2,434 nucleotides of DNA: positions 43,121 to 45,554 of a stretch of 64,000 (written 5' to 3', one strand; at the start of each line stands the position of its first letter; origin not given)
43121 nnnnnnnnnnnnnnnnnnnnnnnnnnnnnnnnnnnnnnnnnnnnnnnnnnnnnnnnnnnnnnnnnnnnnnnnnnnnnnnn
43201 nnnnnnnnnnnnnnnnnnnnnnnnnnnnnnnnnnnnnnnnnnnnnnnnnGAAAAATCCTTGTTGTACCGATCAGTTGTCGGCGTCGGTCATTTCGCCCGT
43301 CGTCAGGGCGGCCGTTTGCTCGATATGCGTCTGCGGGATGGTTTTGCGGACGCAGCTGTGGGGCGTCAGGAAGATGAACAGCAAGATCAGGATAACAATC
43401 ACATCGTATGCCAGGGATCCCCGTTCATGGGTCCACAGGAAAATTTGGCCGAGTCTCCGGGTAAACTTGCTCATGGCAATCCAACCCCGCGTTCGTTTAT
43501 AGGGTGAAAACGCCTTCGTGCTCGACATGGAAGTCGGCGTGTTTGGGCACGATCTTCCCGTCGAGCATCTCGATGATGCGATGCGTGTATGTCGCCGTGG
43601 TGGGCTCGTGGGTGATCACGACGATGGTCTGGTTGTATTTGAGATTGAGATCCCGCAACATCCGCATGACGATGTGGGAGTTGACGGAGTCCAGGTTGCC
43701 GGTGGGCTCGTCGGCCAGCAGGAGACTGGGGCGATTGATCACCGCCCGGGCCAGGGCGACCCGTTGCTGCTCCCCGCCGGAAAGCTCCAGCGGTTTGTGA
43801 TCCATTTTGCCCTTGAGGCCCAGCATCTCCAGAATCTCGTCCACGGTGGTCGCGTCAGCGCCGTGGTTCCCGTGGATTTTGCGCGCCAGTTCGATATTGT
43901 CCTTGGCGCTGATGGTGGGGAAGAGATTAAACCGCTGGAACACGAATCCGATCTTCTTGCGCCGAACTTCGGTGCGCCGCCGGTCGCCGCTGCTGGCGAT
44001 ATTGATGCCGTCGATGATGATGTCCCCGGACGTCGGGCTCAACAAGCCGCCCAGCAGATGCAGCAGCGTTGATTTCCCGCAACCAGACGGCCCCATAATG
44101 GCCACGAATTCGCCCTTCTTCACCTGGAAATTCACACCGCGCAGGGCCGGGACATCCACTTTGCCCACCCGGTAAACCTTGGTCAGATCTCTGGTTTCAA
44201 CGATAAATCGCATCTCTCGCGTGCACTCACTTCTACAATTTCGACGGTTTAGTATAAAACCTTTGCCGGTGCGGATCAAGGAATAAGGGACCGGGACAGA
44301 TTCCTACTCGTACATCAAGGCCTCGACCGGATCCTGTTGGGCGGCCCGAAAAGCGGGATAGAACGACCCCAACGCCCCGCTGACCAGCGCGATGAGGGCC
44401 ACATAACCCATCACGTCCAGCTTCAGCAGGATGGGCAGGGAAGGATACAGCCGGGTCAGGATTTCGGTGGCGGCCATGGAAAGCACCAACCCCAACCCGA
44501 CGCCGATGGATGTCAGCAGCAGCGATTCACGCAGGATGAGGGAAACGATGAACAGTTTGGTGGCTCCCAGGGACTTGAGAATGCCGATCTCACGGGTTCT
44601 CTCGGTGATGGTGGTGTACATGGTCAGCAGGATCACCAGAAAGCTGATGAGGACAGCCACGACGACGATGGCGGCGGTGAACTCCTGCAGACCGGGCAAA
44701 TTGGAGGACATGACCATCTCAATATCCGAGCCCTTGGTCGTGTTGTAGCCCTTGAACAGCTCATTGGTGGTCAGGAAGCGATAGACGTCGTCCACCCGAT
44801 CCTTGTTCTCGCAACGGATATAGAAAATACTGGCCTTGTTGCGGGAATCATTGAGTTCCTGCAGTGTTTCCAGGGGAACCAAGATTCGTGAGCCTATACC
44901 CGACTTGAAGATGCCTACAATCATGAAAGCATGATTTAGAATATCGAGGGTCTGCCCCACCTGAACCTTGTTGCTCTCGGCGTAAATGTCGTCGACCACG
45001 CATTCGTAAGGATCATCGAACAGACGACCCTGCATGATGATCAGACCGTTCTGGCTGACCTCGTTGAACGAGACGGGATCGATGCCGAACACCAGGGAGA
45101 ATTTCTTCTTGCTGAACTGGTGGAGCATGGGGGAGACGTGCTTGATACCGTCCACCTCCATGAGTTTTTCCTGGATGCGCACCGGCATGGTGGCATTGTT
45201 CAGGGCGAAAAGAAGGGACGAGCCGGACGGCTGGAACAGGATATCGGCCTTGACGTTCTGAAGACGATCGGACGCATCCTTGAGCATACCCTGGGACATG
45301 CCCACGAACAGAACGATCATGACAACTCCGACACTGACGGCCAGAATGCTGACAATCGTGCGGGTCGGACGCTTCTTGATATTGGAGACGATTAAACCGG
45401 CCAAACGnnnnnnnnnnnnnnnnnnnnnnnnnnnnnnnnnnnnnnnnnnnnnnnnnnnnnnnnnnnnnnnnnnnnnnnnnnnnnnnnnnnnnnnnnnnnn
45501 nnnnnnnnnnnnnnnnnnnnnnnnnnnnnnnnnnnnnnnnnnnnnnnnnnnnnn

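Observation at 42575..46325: Self-contained Lol-like module: LolB-like lipoprotein, type VII ABC, micro-TM protein and LolA-family carrier in one operon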

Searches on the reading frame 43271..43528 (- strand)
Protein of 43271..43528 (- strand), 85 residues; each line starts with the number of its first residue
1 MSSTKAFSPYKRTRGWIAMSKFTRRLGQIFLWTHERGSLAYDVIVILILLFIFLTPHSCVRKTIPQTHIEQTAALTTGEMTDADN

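Call 3: search_protein_families(library=pfam, proteins=[window:43271-43528:-], max_evalue=1)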
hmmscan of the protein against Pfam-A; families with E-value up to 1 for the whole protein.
window:43271-43528:- (85 aa): 0 families

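Call 4: search_protein_families(library=ncbifam, proteins=[window:43271-43528:-], max_evalue=1)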
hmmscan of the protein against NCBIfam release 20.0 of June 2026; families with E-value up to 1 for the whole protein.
window:43271-43528:- (85 aa): 0 families

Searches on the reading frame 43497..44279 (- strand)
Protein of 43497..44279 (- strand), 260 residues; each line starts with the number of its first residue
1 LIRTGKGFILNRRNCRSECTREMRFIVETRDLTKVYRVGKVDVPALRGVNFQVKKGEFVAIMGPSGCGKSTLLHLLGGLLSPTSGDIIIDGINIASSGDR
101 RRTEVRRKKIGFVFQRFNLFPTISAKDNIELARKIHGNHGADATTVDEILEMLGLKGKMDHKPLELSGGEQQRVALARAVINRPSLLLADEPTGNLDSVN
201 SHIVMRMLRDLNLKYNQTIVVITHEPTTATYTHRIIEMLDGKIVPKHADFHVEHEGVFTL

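Call 3: search_protein_families(library=pfam, proteins=[window:43497-44279:-], max_evalue=1)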
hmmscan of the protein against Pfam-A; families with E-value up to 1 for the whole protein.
window:43497-44279:- (260 aa): 25 families
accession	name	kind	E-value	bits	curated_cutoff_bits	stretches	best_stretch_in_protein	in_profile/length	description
PF00005.33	ABC_tran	-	5e-39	134.5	25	1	46-193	1-136/137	ABC transporter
PF02463.25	SMC_N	-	3.4e-08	33.6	40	1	56-238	24-211/220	RecF/RecN/SMC N terminal domain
PF13555.12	AAA_29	-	0.00075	19.6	27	1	50-83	16-49/61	P-loop containing region of AAA domain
PF13401.12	AAA_22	-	0.0011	19.8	27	1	56-102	5-33/130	AAA domain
PF03193.22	RsgA_GTPase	-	0.0014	19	30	1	34-78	85-128/174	RsgA GTPase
PF03215.21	Rad17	-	0.0015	19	23.8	1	54-108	43-95/186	Rad17 P-loop domain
PF13304.12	AAA_21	-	0.0019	18.8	27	1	58-91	1-37/304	AAA domain, putative AbiEii toxin, Type IV TA system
PF20703.3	nSTAND1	-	0.0079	16.3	27.1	1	52-74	29-51/379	Novel STAND NTPase 1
PF13481.12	AAA_25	-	0.0093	16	27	1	54-73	31-50/195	AAA domain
PF13476.12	AAA_23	-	0.018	16.1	27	1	56-82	19-45/201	AAA domain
PF13191.12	AAA_16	-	0.019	15.9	32.6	1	55-83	21-51/167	AAA ATPase domain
PF13238.12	AAA_18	-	0.032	15.1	29.4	1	59-87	1-31/128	AAA domain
PF01078.27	Mg_chelatase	-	0.041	13.7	20.3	1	59-100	25-66/207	Magnesium chelatase, subunit ChlI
PF20720.3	nSTAND3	-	0.061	13.5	27.2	1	45-76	6-37/155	Novel STAND NTPase 3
PF13521.12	AAA_28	-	0.099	13.3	27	1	59-76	2-19/164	AAA domain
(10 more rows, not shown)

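Call 4: search_protein_families(library=ncbifam, proteins=[window:43497-44279:-], max_evalue=1)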
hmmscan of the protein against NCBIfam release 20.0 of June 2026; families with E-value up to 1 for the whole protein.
window:43497-44279:- (260 aa): 205 families (the best 25 are shown)
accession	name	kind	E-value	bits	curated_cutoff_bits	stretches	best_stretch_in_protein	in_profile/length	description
TIGR02211.1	LolD_lipo_ex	equivalog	1.6e-65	220.8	307.75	1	26-244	1-220/221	lipoprotein-releasing ABC transporter ATP-binding protein LolD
NF038007.1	ABC_ATP_DarD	equivalog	6.8e-63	212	375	1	29-243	4-218/218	darobactin export ABC transporter ATP-binding protein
NF008639.0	PRK11629.1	equivalog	6.9e-61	205.6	360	1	26-244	6-225/234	lipoprotein-releasing ABC transporter ATP-binding protein LolD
TIGR02673.1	FtsE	equivalog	7.4e-59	199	264.85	1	29-241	4-213/214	cell division ATP-binding protein FtsE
TIGR02982.1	heterocyst_DevA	subfamily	1.1e-56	191.9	295.8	1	27-243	2-219/220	ABC exporter ATP-binding subunit, DevA family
TIGR03608.1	L_ocin_972_ABC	subfamily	1.2e-55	188.1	254.85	1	45-238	13-206/206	putative bacteriocin export ABC transporter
NF007826.0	PRK10535.1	equivalog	3e-55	187.7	966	1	25-247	3-225/648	macrolide ABC transporter ATP-binding protein/permease MacB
NF007879.0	PRK10584.1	equivalog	3.1e-54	184.1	336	1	26-243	6-224/228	putative ABC transporter ATP-binding protein YbbA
NF040933.2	ABC_arch_GlcV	equivalog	7.4e-52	176.4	450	1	27-229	3-205/357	glucose ABC transporter ATP-binding protein GlcV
TIGR01186.1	proV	subfamily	2.7e-50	171.5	326.6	1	45-244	8-209/363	betaine/proline/choline family ABC transporter ATP-binding protein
TIGR02315.1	ABC_phnC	equivalog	4.6e-50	170.3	266.1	1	27-249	2-230/243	phosphonate ABC transporter ATP-binding protein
TIGR03265.1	PhnT2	equivalog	8.5e-48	163.4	457.7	1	43-244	17-214/353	putative 2-aminoethylphosphonate ABC transporter ATP-binding protein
TIGR04521.1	ECF_ATPase_2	equivalog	3.4e-46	157.6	330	1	28-247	2-227/279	energy-coupling factor transporter ATPase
NF006987.0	PRK09452.1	equivalog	4.4e-46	157.3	482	1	18-244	9-227/378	spermidine/putrescine ABC transporter ATP-binding protein PotA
NF007027.0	PRK09493.1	equivalog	8.3e-46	156.3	379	1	27-244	2-215/240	glutamine ABC transporter ATP-binding protein GlnQ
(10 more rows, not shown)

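Call 87: search_solved_structures(query=window:43497-44213:-, max_evalue=1e-30)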
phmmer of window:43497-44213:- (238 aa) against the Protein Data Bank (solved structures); distinct sequences matched with E-value up to 1e-30: 131 (the best 60 are shown).
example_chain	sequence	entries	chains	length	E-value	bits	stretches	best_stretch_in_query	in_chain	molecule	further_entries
1f3o_A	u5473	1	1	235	1.1e-56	195.2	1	5-222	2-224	HYPOTHETICAL ABC TRANSPORTER ATP-BINDING PROTEIN MJ0796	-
1l2t_A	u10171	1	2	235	3e-56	193.8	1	5-222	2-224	Hypothetical ABC transporter ATP-binding protein MJ0796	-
3tif_A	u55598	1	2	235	3.1e-55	190.5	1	5-222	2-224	Uncharacterized ABC transporter ATP-binding protein MJ0796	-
5xu1_A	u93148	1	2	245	2e-54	187.8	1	2-226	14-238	ABC transporter ATP-binding protein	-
7arh_F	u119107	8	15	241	5e-53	183.3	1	4-232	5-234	Lipoprotein-releasing system ATP-binding protein LolD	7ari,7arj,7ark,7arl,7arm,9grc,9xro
9rlc_D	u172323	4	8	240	1.2e-52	182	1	4-223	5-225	Lipoprotein-releasing system ATP-binding protein LolD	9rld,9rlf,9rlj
9rle_D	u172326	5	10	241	1.2e-52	182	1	4-223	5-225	Lipoprotein-releasing system ATP-binding protein LolD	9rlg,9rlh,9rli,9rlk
7v8l_D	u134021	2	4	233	1.3e-52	181.9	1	4-222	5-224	Lipoprotein-releasing system ATP-binding protein LolD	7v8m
9gvk_D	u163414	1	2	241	1.3e-52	181.9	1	4-232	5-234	Lipoprotein-releasing system ATP-binding protein LolD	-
7mdy_D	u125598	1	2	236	1.6e-52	181.6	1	4-222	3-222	Lipoprotein-releasing system ATP-binding protein LolD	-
8j5q_D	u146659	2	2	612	3.1e-52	180.7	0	8-224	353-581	Uncharacterized ABC transporter ATP-binding protein Rv1281c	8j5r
7v8i_D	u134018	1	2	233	3.4e-52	180.5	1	4-222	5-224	Lipoprotein-releasing system ATP-binding protein LolD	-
8j5s_D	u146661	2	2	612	2.3e-51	177.8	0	8-224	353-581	Uncharacterized ABC transporter ATP-binding protein Rv1281c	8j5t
7mdx_D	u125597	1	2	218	3e-51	177.4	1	6-219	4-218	Lipoprotein-releasing system ATP-binding protein LolD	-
9ugg_A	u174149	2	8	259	5.3e-51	176.6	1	4-222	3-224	Lantibiotic ABC transporter ATP-binding protein PsdA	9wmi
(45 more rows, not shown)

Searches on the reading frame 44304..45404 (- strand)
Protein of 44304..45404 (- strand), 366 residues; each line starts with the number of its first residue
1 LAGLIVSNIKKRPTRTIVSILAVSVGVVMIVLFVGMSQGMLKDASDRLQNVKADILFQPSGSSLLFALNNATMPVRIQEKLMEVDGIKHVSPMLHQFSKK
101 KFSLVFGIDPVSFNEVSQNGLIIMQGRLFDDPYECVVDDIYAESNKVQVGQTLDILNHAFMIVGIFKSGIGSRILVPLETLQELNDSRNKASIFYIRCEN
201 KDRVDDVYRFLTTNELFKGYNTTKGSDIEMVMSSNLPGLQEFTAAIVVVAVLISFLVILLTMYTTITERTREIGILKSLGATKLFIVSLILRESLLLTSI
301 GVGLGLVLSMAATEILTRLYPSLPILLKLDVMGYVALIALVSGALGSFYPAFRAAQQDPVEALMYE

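Call 3: search_protein_families(library=pfam, proteins=[window:44304-45404:-], max_evalue=1)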
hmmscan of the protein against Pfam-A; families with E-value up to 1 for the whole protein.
window:44304-45404:- (366 aa): 5 families
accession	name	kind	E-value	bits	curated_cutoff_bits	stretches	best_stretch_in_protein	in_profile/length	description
PF02687.27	FtsX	-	9.7e-19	68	25.5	1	245-359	2-120/120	FtsX-like permease C-terminal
PF12704.14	MacB_PCD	-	8.1e-18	65.9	27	1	16-207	1-200/207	MacB-like periplasmic core domain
PF19201.5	DUF5873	-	0.026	15.6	32.6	1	204-247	18-58/109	Family of unknown function (DUF5873)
PF10717.14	ODV-E18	-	0.14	12.5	28.1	1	17-39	27-50/87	Occlusion-derived virus envelope protein ODV-E18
PF06143.16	Baculo_11_kDa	-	0.32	11.1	28.4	0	231-270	25-67/84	Baculovirus 11 kDa family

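Call 4: search_protein_families(library=ncbifam, proteins=[window:44304-45404:-], max_evalue=1)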
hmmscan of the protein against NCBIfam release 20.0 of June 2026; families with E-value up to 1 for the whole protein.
window:44304-45404:- (366 aa): 11 families
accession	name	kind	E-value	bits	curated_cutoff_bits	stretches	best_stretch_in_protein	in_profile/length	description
TIGR03434.1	ADOP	subfamily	2.7e-17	62.2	622.3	1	245-366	683-803/803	ADOP family duplicated permease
TIGR02212.1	lolCE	equivalog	2.3e-15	56.5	362.45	1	16-366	24-411/411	lipoprotein-releasing ABC transporter permease subunit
NF007826.0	PRK10535.1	equivalog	1.8e-13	49.7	966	1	236-365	518-647/648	macrolide ABC transporter ATP-binding protein/permease MacB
NF038347.1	FtsX_Gpos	exception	1.8e-08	34.1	225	1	192-316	122-244/296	permease-like cell division protein FtsX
NF008076.0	PRK10814.1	exception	1.6e-07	30.7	473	1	218-366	247-399/399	lipoprotein-releasing ABC transporter permease subunit LolC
TIGR00439.2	FtsX_Gneg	equivalog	4.9e-05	22.7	255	1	240-323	167-250/292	permease-like cell division protein FtsX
NF038346.1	FtsX_actino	exception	0.00053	19.4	250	1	236-319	176-259/308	permease-like cell division protein FtsX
NF008357.0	PRK11146.1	exception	0.00068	18.6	439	1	245-363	276-411/414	lipoprotein-releasing ABC transporter permease subunit LolE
TIGR01185.1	devC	equivalog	0.00077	18.5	290.35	1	250-338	268-355/380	ABC transporter permease DevC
NF041854.1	ABC_perm_YbbP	equivalog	0.003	15.5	999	1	212-326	213-328/806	putative ABC transporter permease subunit YbbP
TIGR02213.1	lolE_release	exception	0.016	14.1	540.35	1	247-363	273-408/411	lipoprotein-releasing ABC transporter permease subunit LolE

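Call 39: search_solved_structures(query=window:44304-45404:-, max_evalue=0.001)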
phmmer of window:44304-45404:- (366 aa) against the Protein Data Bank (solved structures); distinct sequences matched with E-value up to 0.001: 9.
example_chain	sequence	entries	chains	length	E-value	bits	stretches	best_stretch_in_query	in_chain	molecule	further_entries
5xu1_M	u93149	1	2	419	2.6e-11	46.5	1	244-366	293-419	ABC transporter permeae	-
5nik_J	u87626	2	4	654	5.3e-11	45.5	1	230-364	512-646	Macrolide export ATP-binding/permease protein MacB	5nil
5gko_A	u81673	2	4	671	5.9e-10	42.1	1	12-364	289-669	Macrolide export ATP-binding/permease protein MacB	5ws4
9o9x_C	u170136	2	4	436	2.4e-07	33.5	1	246-321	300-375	ABC transporter permease YtrF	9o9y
7arh_C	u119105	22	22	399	2.9e-07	33.2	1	224-366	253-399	Lipoprotein-releasing ABC transporter permease subunit LolC | Lipo-releasing system transmembrane protein lolC | Lipoprotein-releasing system transmembrane prot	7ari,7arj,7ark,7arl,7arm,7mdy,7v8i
5lil_A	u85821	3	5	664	6.7e-07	32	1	6-365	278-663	Macrolide export ATP-binding/permease protein MacB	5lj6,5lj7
9w37_A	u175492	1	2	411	5.3e-05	25.8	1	203-366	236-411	LolF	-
7mdx_A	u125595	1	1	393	6.5e-05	25.5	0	224-361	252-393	Lipoprotein-releasing system transmembrane protein LolC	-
9w35_A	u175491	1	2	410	0.00046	22.7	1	203-365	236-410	LolF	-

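Call 56: find_related_loci(query=A4, collection=metagenome_contigs, flank=6000)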
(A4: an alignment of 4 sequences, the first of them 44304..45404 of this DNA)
Query A4 (366 aa) in metagenome_contigs; peptide patterns used: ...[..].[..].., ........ (x = any residue, [..] = any of these).
600 stretches matched a pattern (row limit reached: there are more); 589 encode a relative of the query (tblastn E <= 1e-3); the best 80 are kept; 80 distinct loci.
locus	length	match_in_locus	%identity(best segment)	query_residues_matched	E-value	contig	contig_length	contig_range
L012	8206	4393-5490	69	1-366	2e-173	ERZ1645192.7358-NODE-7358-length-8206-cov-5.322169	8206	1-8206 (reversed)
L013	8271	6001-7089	46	1-366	8e-107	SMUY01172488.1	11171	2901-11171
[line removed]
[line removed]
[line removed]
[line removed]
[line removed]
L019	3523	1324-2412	43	4-366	2e-97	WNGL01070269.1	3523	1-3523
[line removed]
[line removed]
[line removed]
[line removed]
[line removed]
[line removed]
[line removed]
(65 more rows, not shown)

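Call 77: search_dna_similar(query=window:44304-45404:-, collection=plasmids, mode=protein, max_rows=15, max_evalue=1e-20)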
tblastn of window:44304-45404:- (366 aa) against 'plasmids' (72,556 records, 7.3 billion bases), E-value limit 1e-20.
No match.
